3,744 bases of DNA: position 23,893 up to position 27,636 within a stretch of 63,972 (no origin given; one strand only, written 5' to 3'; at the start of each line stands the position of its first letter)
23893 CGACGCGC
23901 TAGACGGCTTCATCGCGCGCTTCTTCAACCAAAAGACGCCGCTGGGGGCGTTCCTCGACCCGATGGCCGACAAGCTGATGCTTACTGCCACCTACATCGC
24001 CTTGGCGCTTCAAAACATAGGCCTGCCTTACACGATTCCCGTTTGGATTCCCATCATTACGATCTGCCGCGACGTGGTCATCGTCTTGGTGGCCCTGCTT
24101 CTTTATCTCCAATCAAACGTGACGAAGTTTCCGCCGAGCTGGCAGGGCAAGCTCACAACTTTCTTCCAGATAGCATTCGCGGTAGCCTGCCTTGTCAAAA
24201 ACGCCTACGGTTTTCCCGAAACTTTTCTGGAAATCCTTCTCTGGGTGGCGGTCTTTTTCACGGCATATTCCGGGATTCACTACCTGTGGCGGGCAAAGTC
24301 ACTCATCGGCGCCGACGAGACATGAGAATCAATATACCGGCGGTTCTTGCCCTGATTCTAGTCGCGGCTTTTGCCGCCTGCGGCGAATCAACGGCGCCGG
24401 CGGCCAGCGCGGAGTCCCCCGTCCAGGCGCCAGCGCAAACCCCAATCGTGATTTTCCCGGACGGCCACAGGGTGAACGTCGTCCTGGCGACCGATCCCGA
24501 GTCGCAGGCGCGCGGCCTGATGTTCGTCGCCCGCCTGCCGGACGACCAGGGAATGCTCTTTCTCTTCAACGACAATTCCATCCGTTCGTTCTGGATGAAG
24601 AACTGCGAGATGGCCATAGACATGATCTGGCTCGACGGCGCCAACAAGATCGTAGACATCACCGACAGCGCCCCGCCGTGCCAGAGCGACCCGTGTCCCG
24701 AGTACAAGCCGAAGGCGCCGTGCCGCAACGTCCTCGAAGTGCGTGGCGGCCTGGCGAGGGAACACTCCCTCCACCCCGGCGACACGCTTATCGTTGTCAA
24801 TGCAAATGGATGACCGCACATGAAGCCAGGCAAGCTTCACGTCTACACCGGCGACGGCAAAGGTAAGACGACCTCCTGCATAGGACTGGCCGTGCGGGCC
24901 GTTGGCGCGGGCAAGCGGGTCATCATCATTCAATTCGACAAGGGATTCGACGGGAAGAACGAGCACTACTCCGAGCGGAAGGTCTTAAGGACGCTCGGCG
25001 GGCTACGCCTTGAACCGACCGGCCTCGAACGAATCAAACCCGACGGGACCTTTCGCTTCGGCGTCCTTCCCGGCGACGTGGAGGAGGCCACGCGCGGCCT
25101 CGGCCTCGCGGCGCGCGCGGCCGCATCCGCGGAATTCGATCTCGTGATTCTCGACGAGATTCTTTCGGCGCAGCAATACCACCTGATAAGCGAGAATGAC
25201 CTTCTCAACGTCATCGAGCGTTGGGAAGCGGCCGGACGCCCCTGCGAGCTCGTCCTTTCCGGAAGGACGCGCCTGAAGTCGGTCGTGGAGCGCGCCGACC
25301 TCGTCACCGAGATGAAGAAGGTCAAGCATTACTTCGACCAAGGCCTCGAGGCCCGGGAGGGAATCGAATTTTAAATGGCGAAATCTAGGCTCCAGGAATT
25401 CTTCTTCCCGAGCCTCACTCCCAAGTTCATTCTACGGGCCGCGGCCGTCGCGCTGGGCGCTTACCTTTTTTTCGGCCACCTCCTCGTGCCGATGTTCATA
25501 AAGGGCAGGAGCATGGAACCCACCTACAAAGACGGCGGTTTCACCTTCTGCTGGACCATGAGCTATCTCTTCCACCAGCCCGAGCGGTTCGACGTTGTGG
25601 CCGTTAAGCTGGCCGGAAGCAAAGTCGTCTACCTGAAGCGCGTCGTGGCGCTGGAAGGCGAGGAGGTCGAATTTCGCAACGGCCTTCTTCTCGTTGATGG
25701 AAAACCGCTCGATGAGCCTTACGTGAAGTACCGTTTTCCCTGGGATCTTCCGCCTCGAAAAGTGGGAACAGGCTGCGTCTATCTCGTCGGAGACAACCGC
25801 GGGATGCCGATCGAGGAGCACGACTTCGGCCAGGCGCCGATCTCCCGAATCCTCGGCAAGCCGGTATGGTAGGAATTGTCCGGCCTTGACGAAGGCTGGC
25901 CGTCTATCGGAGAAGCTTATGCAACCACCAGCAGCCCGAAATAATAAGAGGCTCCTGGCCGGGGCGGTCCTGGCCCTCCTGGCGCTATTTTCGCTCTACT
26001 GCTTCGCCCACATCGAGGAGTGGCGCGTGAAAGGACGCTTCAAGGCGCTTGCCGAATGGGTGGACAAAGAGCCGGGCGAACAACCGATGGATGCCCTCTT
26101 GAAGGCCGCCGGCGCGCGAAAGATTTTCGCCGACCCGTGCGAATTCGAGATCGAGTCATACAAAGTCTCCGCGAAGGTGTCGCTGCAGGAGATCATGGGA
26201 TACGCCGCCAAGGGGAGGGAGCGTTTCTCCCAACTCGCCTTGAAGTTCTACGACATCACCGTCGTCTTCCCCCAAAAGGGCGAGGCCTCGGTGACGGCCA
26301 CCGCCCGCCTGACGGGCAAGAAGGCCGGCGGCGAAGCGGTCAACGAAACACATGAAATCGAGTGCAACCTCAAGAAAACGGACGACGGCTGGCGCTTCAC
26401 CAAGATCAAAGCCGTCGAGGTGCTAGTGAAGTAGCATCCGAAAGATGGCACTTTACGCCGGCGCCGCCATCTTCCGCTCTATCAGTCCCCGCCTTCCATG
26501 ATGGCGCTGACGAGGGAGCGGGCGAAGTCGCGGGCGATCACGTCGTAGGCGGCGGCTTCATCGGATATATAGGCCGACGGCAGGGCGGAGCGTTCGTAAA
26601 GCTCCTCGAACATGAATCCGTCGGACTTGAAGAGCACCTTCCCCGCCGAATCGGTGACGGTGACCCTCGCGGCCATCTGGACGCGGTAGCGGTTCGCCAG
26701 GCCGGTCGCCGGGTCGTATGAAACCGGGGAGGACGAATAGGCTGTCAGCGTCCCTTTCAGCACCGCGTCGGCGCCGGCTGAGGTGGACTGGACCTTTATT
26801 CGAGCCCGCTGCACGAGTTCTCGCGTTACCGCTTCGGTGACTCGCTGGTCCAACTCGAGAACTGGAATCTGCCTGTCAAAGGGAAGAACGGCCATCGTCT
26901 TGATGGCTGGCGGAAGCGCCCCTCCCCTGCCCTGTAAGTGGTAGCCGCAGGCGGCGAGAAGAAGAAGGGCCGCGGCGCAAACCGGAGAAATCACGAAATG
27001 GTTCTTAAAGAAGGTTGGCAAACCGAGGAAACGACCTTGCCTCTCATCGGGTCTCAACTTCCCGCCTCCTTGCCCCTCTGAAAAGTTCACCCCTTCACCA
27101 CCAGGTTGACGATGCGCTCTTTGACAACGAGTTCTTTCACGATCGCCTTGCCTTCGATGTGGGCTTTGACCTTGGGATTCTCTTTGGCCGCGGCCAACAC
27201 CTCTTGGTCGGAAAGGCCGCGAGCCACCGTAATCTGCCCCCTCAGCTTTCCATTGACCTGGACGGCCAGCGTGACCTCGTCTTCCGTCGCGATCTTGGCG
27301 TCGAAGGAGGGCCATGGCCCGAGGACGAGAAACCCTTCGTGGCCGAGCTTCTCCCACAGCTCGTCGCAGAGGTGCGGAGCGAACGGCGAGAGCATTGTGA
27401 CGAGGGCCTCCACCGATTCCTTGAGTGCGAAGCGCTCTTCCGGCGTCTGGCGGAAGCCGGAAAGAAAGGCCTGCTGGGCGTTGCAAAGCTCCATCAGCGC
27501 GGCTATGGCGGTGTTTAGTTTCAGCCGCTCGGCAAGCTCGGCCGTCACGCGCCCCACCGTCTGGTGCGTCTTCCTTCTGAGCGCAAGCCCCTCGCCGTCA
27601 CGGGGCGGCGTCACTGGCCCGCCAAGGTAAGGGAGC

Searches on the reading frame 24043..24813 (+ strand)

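Call 38: search_protein_families(library=pfam, proteins=[window:24043-24813:+], max_evalue=0.001)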
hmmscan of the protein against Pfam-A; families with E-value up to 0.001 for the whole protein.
window:24043-24813:+ (256 aa): 1 family
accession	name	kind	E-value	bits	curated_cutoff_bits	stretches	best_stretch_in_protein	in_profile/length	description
PF02643.20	DUF192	-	1.8e-28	98.9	27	1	145-249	2-94/96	Uncharacterized ACR, COG1430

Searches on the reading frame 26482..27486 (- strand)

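Call 38: search_protein_families(library=pfam, proteins=[window:26482-27486:-], max_evalue=0.001)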
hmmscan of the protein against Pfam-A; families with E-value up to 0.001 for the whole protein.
window:26482-27486:- (334 aa): 1 family
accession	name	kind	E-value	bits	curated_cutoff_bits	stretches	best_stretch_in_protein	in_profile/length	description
PF04390.17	LptE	-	1.6e-14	55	23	1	195-329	1-118/118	Lipopolysaccharide-assembly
